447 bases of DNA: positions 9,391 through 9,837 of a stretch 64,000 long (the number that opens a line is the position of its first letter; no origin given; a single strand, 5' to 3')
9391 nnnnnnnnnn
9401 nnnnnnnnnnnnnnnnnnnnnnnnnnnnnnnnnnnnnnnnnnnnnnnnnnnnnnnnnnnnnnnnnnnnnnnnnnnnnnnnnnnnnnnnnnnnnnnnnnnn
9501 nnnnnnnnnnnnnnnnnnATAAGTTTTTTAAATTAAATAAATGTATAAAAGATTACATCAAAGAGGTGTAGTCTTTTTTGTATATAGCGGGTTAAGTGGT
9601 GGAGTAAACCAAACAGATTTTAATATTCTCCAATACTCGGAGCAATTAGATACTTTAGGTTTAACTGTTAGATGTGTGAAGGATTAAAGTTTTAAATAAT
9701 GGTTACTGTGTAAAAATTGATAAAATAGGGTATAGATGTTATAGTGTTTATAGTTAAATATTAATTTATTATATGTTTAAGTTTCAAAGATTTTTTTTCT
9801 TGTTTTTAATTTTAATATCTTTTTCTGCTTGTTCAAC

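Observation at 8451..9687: Type IV pilin N-terminus fused to a FISUMP domain, followed by a decayed extra copy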

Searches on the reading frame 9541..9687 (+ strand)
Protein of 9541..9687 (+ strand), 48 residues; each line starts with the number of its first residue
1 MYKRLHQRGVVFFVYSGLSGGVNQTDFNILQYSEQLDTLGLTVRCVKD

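Call 3: search_protein_families(library=pfam, proteins=[window:9541-9687:+], max_evalue=0.1)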
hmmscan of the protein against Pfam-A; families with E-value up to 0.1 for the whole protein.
window:9541-9687:+ (48 aa): 0 families

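Call 4: search_protein_families(library=ncbifam, proteins=[window:9541-9687:+], max_evalue=0.1)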
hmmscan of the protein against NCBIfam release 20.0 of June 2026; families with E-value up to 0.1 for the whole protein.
window:9541-9687:+ (48 aa): 0 families

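Call 60: find_homologous_proteins(query=window:9541-9684:+, max_evalue=10)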
Query seq(48 aa) (48 aa): 1 proteins with E <= 10 among 1 candidates.
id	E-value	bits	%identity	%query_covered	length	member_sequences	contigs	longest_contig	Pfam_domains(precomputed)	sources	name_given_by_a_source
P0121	2.1e-24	100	98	100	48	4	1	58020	-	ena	-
